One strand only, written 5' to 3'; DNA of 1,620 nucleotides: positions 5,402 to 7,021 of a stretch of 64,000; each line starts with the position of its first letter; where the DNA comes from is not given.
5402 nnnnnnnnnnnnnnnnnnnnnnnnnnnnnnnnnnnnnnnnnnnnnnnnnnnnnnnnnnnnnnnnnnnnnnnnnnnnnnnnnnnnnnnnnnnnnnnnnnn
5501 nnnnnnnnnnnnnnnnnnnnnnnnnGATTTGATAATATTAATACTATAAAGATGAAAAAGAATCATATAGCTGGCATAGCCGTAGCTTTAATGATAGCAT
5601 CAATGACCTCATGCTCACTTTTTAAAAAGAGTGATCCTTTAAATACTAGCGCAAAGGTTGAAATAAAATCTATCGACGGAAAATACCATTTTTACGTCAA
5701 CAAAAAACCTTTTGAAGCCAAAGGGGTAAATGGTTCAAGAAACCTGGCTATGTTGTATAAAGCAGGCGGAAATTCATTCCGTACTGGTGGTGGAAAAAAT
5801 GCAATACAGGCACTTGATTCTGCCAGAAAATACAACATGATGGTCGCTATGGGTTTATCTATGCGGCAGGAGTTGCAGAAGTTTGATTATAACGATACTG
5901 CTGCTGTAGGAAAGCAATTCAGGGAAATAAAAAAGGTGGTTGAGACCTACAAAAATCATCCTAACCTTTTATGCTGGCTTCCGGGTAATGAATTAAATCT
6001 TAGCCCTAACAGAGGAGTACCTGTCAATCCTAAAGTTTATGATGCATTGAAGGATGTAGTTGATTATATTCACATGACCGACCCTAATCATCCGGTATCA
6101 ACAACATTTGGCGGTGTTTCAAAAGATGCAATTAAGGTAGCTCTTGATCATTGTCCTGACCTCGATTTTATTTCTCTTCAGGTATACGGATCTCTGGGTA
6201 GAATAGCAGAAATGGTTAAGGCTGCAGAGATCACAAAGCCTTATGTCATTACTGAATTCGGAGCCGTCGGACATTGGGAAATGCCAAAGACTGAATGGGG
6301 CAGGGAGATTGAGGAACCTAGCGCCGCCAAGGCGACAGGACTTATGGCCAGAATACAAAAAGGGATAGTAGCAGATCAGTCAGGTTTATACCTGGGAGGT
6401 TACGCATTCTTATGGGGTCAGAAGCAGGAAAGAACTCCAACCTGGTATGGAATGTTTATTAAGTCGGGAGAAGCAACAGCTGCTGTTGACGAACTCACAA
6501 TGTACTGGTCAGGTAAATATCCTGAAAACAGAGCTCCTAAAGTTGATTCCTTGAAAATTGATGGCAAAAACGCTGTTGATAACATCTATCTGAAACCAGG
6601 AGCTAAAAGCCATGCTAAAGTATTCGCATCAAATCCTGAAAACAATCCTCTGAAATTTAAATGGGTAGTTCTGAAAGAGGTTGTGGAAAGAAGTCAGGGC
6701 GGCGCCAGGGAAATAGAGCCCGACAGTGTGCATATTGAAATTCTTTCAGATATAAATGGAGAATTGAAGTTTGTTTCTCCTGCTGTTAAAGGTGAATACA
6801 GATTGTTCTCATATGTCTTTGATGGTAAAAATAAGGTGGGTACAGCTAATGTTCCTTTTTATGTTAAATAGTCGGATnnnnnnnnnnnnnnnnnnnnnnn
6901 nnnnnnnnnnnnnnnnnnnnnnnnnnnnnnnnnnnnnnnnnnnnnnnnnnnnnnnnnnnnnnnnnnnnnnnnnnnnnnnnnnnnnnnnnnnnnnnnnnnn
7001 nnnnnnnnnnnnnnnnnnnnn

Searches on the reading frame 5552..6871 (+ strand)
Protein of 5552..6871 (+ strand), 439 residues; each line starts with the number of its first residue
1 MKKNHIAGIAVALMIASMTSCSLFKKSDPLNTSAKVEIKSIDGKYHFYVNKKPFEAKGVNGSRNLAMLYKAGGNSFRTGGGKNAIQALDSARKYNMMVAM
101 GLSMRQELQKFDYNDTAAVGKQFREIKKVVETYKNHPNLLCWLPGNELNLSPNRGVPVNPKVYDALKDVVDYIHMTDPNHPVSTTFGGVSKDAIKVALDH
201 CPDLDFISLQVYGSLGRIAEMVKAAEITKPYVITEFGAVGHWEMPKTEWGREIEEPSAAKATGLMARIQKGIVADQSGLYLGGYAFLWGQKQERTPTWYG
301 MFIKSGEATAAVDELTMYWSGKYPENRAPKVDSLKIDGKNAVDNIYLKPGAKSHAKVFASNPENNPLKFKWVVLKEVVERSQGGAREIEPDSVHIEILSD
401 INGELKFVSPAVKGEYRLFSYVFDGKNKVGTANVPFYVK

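Call 7: search_protein_families(library=pfam, proteins=[window:5552-6871:+], max_evalue=0.01)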
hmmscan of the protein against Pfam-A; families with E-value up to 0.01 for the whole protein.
window:5552-6871:+ (439 aa): 2 families
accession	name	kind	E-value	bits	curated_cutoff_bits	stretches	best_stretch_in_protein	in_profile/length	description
PF02836.23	Glyco_hydro_2_C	-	5.8e-06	26.1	21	1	115-238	103-212/302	Glycosyl hydrolases family 2, TIM barrel domain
PF03198.20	Glyco_hydro_72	-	0.0062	16.3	25.9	1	120-178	118-175/314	Glucanosyltransferase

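Call 54: search_protein_families(library=ncbifam, proteins=[window:5552-6871:+], max_evalue=0.001)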
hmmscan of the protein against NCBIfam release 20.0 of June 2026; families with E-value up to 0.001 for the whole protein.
window:5552-6871:+ (439 aa): 0 families
